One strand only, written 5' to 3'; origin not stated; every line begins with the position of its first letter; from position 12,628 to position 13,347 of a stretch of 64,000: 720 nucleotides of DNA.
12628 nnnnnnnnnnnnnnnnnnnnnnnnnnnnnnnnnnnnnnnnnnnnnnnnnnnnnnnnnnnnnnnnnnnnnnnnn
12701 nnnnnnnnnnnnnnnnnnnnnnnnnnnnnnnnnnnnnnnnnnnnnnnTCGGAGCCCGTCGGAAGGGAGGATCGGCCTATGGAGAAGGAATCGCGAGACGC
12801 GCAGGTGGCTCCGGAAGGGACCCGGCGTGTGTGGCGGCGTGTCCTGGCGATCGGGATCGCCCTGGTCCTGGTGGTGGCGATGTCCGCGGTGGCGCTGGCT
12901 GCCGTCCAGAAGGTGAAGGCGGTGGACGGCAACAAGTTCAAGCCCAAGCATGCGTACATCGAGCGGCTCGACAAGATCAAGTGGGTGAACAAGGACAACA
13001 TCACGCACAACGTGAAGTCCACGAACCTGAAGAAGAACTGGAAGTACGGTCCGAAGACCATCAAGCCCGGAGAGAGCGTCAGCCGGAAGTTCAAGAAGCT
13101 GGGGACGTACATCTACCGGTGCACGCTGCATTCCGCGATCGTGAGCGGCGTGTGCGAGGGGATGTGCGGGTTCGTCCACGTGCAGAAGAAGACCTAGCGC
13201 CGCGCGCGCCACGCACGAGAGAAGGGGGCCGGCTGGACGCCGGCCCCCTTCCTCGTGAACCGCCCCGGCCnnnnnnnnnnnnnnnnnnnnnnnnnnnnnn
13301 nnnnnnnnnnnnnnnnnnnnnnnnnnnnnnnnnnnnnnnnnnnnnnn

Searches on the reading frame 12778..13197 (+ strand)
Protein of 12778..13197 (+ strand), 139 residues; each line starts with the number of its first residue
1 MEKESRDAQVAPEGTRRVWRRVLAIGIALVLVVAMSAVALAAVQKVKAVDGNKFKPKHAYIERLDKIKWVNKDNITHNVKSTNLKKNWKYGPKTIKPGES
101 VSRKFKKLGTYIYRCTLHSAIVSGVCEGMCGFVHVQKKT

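Call 6: search_protein_families(library=ncbifam, proteins=[window:12778-13197:+], max_evalue=0.01)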
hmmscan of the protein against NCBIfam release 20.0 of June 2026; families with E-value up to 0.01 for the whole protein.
window:12778-13197:+ (139 aa): 6 families
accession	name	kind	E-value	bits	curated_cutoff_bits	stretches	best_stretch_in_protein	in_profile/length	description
TIGR02656.1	cyanin_plasto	equivalog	2e-06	28.1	87.85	1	53-135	13-98/99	plastocyanin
TIGR02657.1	amicyanin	equivalog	5.8e-06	26.6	110.2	1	53-120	7-75/83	amicyanin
NF052259.1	SCO2584_fam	equivalog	5e-05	24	80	1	8-52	123-167/204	SCO2584 family spore wall biosynthesis protein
TIGR02376.1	Cu_nitrite_red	equivalog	0.00062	19.2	296.3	1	94-136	101-145/326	copper-containing nitrite reductase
TIGR03102.1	halo_cynanin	subfamily_domain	0.0041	17.1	93.8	1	53-121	38-106/115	halocyanin domain-containing protein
TIGR02375.1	pseudoazurin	equivalog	0.0093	15.7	109.85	0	53-121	11-78/116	pseudoazurin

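Call 7: search_protein_families(library=pfam, proteins=[window:12778-13197:+], max_evalue=0.01)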
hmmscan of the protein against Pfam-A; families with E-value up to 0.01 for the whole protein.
window:12778-13197:+ (139 aa): 2 families
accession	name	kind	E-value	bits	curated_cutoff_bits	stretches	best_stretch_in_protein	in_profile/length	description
PF00127.26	Copper-bind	-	1.1e-07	32.6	21.2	1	52-121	12-90/99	Copper binding proteins, plastocyanin/azurin family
PF13473.12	Cupredoxin_1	-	3.6e-05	24.2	27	1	27-124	6-100/104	Cupredoxin-like domain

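Call 10: find_homologous_proteins(query=window:12778-13194:+)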
Query window:12778-13194:+ (139 aa): 6 proteins with E <= 0.001 among 20 candidates.
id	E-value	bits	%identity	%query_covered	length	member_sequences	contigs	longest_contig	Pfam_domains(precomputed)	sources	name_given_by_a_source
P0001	7.1e-87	306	100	100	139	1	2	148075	PF00127.27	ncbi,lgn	ncbi:MAG: cupredoxin domain-containing protein [Actinomycetota bacterium]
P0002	7.1e-64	232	77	99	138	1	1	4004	PF00127.27,PF13473.13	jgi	jgi:plastocyanin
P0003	2.1e-44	169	60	88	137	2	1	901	PF13473.13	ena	-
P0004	5.0e-44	167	59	88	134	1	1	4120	PF00127.27,PF13473.13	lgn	-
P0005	1.2e-39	153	58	88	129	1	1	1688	PF00127.27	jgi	jgi:plastocyanin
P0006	5.2e-28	116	53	85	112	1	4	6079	PF00127.27,PF13473.13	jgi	jgi:plastocyanin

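Call 14: find_encoding_contigs(protein=P0002, flank=10000)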
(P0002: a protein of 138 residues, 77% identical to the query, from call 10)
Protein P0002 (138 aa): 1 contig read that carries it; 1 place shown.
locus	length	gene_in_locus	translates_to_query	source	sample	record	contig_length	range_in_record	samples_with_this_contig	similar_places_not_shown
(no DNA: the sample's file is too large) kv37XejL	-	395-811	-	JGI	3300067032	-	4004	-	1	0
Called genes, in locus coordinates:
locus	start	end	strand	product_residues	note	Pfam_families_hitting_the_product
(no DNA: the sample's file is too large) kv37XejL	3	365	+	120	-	?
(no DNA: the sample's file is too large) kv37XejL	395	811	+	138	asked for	PF13473:Cupredoxin_1 (weak), PF00127:Copper-bind (weak)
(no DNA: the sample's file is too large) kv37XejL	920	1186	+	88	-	PF01909:NTP_transf_2, PF18765:Polbeta (weak)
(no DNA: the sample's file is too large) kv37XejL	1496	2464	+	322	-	PF01972:SDH_protease, PF25145:NfeD1b_N, PF00574:CLP_protease (weak)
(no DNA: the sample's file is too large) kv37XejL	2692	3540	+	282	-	-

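Call 15: find_encoding_contigs(protein=P0006, flank=10000)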
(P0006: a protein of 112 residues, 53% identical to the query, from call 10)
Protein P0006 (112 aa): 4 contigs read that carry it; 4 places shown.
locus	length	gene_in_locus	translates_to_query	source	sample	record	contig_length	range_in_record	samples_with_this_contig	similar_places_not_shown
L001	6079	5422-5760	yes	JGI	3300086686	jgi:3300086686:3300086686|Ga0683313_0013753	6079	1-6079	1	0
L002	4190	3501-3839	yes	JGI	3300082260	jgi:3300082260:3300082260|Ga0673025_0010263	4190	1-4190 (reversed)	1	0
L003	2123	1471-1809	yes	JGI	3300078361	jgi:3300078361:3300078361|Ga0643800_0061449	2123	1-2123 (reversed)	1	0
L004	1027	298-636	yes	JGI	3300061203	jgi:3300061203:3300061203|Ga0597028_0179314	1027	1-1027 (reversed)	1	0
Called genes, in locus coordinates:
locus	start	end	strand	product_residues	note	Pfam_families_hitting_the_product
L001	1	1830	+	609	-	?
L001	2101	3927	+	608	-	PF08309:LVIVD (faint), PF00353:HemolysinCabind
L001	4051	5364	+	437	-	-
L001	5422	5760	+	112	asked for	PF13473:Cupredoxin_1 (weak), PF00127:Copper-bind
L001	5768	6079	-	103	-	?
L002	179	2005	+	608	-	PF08309:LVIVD (faint), PF00353:HemolysinCabind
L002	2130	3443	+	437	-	-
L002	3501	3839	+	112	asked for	PF13473:Cupredoxin_1 (weak), PF00127:Copper-bind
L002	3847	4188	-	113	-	?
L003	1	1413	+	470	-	?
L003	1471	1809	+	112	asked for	PF13473:Cupredoxin_1 (weak), PF00127:Copper-bind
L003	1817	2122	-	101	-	?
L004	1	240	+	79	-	?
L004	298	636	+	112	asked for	PF13473:Cupredoxin_1 (weak), PF00127:Copper-bind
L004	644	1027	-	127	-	?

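Call 16: find_encoding_contigs(protein=P0004, flank=10000)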
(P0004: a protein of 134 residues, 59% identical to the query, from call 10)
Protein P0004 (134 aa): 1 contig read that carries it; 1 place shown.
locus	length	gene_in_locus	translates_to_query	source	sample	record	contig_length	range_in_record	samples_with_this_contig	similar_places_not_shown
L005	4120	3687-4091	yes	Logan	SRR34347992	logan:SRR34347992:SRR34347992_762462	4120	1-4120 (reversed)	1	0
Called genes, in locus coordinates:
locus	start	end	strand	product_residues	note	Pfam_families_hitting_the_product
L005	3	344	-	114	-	?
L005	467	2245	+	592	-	PF00082:Peptidase_S8, PF17957:Big_7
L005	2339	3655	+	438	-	-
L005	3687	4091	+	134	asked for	PF13473:Cupredoxin_1 (weak), PF00127:Copper-bind (weak)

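Call 30: predict_structure(alignment_id=A1)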
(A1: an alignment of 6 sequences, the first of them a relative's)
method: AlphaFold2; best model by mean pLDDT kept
length: 139 residues; sequences in the alignment: 6
mean_pLDDT: 53.7   pTM: 0.38
mean pLDDT of the five models: 53.7, 51.0, 49.5, 45.7, 39.0
residues with pLDDT >= 90: 0; 70-90: 13; 50-70: 68; < 50: 58
segments of 3 or more residues with pLDDT < 50: 1-14, 39-65, 81-90, 121-127
pLDDT, mean of each block of 10 residues (from residue 1): 42 53 65 54 33 39 53 59 43 66 69 65 46 67
secondary structure, 60 per line:
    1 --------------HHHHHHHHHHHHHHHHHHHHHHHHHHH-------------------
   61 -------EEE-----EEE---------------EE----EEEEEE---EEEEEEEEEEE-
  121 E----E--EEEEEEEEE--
elements in order: H15-41 E68-70 E76-78 E100-105 E109-119 E129-137

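Call 31: search_solved_structures(query=A1, max_evalue=1, show_alignments=3)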
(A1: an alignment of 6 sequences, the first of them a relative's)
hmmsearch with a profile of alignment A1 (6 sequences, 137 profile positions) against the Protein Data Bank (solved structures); distinct sequences matched with E-value up to 1: 97 (the best 60 are shown).
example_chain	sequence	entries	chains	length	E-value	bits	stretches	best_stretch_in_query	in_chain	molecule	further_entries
9cck_A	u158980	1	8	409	4.7e-07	33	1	53-119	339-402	Copper-containing nitrite reductase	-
1bxu_A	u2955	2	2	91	1.2e-06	31.8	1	52-130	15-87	PLASTOCYANIN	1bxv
1sfd_A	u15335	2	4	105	3.3e-05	27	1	41-119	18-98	Amicyanin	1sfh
5fc9_A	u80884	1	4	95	5.1e-05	26.4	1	54-117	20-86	Blue (Type 1) copper domain protein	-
7zqe_M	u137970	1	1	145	5.3e-05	26.4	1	17-129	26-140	Plastocyanin, chloroplastic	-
1pcs_A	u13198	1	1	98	6.8e-05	26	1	52-128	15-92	PLASTOCYANIN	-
1m9w_A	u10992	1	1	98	6.9e-05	26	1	52-128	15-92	plastocyanin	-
1j5c_A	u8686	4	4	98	7.3e-05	25.9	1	52-127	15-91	PLASTOCYANIN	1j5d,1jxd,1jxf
1sf3_A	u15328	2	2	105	7.3e-05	25.9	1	41-119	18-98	Amicyanin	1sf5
3ply_A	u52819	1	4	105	0.00014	25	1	41-119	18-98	Amicyanin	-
2gb2_A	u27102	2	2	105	0.00017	24.8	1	41-119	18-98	Amicyanin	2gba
1mda_A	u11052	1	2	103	0.00018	24.7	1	41-119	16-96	AMICYANIN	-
1aac_A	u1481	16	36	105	0.00018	24.6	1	41-119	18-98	AMICYANIN | PROTEIN (AMICYANIN)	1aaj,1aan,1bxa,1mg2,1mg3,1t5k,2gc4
3ie9_A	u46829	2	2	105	0.0002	24.5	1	41-118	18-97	Amicyanin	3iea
2idq_A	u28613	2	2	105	0.00025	24.2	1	41-117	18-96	Amicyanin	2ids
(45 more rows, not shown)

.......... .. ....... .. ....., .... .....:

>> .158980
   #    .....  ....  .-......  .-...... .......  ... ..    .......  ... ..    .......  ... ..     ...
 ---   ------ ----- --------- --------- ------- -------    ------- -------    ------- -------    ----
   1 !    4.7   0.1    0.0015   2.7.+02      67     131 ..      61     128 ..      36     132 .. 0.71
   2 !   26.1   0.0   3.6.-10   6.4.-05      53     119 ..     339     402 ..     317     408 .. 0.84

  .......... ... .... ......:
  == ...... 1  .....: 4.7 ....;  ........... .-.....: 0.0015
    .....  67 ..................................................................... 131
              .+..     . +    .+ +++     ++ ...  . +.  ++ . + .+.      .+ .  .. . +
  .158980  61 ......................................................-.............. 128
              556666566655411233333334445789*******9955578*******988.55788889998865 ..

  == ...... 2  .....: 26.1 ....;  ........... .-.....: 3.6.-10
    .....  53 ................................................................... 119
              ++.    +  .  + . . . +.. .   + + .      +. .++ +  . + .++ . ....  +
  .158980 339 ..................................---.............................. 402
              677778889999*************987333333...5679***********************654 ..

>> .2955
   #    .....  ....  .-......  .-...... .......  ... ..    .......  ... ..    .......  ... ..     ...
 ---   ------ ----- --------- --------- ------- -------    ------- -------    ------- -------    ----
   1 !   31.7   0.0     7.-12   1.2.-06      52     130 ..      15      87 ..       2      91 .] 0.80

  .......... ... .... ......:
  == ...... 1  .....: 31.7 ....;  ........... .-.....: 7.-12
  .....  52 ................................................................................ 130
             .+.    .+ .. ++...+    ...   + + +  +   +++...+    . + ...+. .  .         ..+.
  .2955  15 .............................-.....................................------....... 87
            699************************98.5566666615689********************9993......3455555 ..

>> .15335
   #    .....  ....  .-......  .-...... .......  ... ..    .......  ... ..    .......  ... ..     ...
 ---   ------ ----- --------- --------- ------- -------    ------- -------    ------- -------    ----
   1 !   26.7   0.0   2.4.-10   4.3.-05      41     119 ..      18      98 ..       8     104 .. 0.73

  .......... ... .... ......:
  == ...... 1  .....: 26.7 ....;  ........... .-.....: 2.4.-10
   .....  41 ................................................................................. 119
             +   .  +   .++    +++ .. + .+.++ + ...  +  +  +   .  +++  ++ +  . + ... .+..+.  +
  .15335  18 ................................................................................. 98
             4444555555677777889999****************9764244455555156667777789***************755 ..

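Call 66: find_homologous_proteins(query=A1, max_evalue=0.00001)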
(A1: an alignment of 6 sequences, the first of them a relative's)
Query A1 (6 sequences) (139 aa, profile of the alignment): 111 proteins with E <= 0.00001 among 8000 candidates.
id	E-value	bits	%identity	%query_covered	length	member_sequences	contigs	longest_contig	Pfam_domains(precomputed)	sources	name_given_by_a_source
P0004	1.1e-68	247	59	88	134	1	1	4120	PF00127.27,PF13473.13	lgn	-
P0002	2.0e-68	246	77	99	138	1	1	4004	PF00127.27,PF13473.13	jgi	jgi:plastocyanin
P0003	3.4e-68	246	60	88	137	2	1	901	PF13473.13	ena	-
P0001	4.1e-68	245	100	100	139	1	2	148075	PF00127.27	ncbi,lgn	ncbi:MAG: cupredoxin domain-containing protein [Actinomycetota bacterium]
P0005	2.5e-64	233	58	88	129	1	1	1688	PF00127.27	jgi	jgi:plastocyanin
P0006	5.1e-51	190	53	85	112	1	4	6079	PF00127.27,PF13473.13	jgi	jgi:plastocyanin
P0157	7.0e-50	186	54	97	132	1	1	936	PF00127.27,PF13473.13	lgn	-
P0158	3.2e-49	184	53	87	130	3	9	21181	PF00127.27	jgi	jgi:plastocyanin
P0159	2.5e-46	175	49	88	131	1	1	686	-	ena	-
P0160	4.8e-46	174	52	88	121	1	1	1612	PF00127.27,PF13473.13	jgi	jgi:plastocyanin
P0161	7.4e-46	173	52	85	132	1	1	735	PF00127.27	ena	-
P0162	8.5e-46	173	50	87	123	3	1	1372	PF00127.27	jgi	jgi:plastocyanin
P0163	9.7e-46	173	50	87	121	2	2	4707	PF00127.27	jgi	jgi:plastocyanin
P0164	6.4e-45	170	50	87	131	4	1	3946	-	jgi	jgi:plastocyanin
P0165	1.1e-44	170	48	89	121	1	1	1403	PF00127.27,PF13473.13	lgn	-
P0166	2.2e-43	165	48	86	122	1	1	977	PF00127.27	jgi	jgi:plastocyanin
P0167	2.7e-43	165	48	86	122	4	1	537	PF00127.27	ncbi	-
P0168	2.6e-42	162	46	86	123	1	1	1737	PF00127.27,PF13473.13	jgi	jgi:plastocyanin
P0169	5.6e-42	161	45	75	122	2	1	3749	PF00127.27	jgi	jgi:plastocyanin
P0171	8.0e-40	154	52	87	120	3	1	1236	PF00127.27,PF13473.13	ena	-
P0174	6.5e-37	144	45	73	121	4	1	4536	PF00127.27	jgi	jgi:plastocyanin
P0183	2.6e-29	120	52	76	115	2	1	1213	PF00127.27,PF13473.13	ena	-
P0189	1.6e-25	108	52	60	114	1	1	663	PF00127.27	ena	-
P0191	2.5e-25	107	43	74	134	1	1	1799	PF00127.27,PF13473.13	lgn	-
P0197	3.7e-24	103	42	83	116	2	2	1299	PF00127.27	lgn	-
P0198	5.1e-24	103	44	83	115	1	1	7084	PF00127.27,PF13473.13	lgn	-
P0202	1.2e-22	98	41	86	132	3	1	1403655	-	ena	-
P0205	1.8e-21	94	35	83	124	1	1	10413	PF00127.27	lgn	-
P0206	2.9e-21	94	38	98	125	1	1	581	PF00127.27,PF13473.13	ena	-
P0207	3.3e-20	90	41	76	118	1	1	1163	PF00127.27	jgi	-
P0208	4.3e-20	90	36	86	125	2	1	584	PF00127.27,PF13473.13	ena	-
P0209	8.7e-20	89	36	86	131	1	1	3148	PF00127.27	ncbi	ncbi:MAG: cupredoxin domain-containing protein [Actinomycetota bacterium]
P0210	1.3e-19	88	40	86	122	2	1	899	PF00127.27,PF13473.13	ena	-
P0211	2.8e-19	87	42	62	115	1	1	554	PF00127.27,PF13473.13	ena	-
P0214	7.1e-19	86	34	84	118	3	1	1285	PF00127.27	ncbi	-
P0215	9.3e-19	86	39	83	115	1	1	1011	PF00127.27,PF13473.13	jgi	jgi:plastocyanin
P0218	2.5e-18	84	38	75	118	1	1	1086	PF00127.27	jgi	jgi:plastocyanin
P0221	9.4e-18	82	36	71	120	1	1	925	PF00127.27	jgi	jgi:plastocyanin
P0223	2.1e-17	81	37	83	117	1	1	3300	PF00127.27,PF13473.13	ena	-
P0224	2.3e-17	81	37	81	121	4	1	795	PF00127.27,PF13473.13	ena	-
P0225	3.4e-17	81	36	83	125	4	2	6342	PF00127.27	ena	-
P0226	4.4e-17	80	36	83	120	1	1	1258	PF00127.27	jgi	jgi:plastocyanin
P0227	8.7e-17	79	35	69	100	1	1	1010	PF00127.27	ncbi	-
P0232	2.0e-16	78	38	71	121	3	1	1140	PF00127.27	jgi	-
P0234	3.4e-16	77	32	88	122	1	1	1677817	-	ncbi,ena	-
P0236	5.2e-16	77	37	68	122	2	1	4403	PF00127.27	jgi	jgi:plastocyanin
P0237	9.7e-16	76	38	71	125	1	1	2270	PF00127.27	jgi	jgi:plastocyanin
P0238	1.1e-15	76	32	84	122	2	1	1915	PF00127.27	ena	-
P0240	1.2e-15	76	40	78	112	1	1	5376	PF00127.27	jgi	jgi:plastocyanin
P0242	1.4e-15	75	38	72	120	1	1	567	PF00127.27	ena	-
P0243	2.0e-15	75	36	74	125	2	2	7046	PF00127.27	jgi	jgi:plastocyanin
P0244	2.0e-15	75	34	83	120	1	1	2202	PF00127.27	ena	-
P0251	4.4e-14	70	32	78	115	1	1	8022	PF00127.27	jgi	jgi:plastocyanin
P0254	2.7e-12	65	34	79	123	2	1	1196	PF00127.27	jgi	jgi:plastocyanin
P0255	3.1e-12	64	39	85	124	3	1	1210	PF00127.27,PF13473.13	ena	-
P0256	1.0e-9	56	38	76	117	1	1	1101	PF00127.27,PF13473.13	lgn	-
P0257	4.0e-8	51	29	65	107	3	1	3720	PF00127.27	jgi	jgi:plastocyanin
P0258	4.9e-7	48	34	71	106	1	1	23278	PF00127.27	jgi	jgi:plastocyanin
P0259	5.3e-7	48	30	73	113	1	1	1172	PF00127.27,PF13473.13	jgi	jgi:plastocyanin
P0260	1.4e-6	46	32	57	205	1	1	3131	PF00127.27,PF13473.13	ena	-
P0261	3.3e-6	45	37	55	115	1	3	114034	PF00127.27,PF13473.13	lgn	-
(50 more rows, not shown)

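Call 70: find_encoding_contigs(protein=P0202, flank=7000, max_places=2)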
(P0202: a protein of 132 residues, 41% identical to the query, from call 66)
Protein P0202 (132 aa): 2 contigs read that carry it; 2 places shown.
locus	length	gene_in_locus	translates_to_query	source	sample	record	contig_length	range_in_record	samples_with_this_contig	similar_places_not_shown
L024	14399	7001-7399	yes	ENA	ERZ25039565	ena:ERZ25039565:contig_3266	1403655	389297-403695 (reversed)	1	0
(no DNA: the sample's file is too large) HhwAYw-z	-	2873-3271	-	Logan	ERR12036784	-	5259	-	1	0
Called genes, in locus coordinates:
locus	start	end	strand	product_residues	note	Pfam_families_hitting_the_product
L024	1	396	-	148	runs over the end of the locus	PF01475:FUR, PF12840:HTH_20 (weak)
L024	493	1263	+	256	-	PF00378:ECH_1, PF16113:ECH_2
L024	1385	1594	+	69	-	-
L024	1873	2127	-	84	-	-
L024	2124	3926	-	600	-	PF00425:Chorismate_bind, PF01063:Aminotran_4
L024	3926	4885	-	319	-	PF01012:ETF, PF00766:ETF_alpha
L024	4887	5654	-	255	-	PF01012:ETF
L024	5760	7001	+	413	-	PF03160:Calx-beta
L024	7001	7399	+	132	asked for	-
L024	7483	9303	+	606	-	PF08309:LVIVD (weak)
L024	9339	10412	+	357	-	PF03054:tRNA_Me_trans, PF20259:tRNA_Me_trans_M, PF20258:tRNA_Me_trans_C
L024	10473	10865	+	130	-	PF13577:SnoaL_4 (faint), PF14534:DUF4440 (weak), PF12680:SnoaL_2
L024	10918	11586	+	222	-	PF27030:AbpE_bact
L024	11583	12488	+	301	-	PF22745:Nlig-Ia, PF01653:DNA_ligase_aden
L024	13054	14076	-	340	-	-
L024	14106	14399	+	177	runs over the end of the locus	PF02882:THF_DHG_CYH_C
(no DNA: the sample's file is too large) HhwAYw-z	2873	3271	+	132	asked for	-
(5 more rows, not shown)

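Call 71: find_encoding_contigs(protein=P0234, flank=7000, max_places=2)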
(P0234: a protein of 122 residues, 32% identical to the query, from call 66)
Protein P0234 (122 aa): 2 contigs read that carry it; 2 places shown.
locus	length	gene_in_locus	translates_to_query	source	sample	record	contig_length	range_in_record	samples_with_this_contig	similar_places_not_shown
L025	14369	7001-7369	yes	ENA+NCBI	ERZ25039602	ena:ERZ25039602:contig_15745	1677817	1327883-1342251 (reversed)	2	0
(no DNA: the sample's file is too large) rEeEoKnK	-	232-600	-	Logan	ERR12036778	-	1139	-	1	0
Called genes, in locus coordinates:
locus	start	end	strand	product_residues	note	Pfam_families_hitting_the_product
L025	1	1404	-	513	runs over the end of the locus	PF13432:TPR_16 (faint), PF00515:TPR_1 (faint), PF07719:TPR_2 (faint), PF13374:TPR_10 (faint), PF13428:TPR_14 (faint), PF14938:SNAP (weak), PF17874:TPR_MalT, PF13424:TPR_12, +3 more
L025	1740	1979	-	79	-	-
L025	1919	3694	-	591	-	PF00211:Guanylate_cyc, PF13191:AAA_16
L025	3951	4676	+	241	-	PF04402:SIMPL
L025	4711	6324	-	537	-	PF00795:CN_hydrolase, PF02540:NAD_synthase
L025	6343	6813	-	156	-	-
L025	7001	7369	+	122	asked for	-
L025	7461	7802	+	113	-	-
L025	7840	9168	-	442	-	PF03951:Gln-synt_N, PF00120:Gln-synt_C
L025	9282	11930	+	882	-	PF03710:GlnE, PF08335:GlnD_UR_UTase, PF10335:DUF294_C (faint), PF03710:GlnE, PF08335:GlnD_UR_UTase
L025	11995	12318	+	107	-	PF28096:CC_Se_fam (weak)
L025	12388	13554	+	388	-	PF01344:Kelch_1 (faint), PF24996:NANM (faint), PF13415:Beta-prop_FBX42 (faint), PF24681:Kelch_KLHDC2_KLHL20_DRC7, PF24981:Beta-prop_ATRN-LZTR1 (faint)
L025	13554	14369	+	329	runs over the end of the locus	PF08240:ADH_N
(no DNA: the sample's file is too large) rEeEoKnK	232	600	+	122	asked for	-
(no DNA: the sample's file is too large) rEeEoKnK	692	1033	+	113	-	-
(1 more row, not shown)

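Call 72: find_encoding_contigs(protein=P0158, flank=7000, max_places=2)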
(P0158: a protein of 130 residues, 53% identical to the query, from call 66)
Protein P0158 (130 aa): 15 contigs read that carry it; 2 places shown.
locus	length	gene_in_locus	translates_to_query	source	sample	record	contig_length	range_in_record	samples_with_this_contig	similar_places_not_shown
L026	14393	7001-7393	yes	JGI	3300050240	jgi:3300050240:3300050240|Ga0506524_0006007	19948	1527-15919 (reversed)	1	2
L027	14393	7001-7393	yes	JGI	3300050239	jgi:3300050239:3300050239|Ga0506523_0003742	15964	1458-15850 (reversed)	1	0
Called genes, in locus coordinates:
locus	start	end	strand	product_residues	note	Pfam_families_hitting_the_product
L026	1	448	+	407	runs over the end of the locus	PF02417:Chromate_transp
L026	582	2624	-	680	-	-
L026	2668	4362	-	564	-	-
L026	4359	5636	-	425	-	PF00275:EPSP_synthase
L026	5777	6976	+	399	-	-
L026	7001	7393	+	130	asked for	PF00127:Copper-bind (faint)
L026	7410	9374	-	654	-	PF04234:CopC, PF05751:FixH (faint), PF05425:CopD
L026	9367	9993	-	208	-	-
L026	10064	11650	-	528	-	-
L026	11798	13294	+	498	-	PF08309:LVIVD (faint)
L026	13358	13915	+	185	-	-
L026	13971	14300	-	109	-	PF00578:AhpC-TSA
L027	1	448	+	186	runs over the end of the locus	?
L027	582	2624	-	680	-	-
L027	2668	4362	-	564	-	-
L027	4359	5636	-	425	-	PF00275:EPSP_synthase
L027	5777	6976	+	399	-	-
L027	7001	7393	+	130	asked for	PF00127:Copper-bind (faint)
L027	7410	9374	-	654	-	PF04234:CopC, PF05751:FixH (faint), PF05425:CopD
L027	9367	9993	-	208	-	-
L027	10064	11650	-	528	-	-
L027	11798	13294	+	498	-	PF08309:LVIVD (faint)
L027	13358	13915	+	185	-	-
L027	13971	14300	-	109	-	PF00578:AhpC-TSA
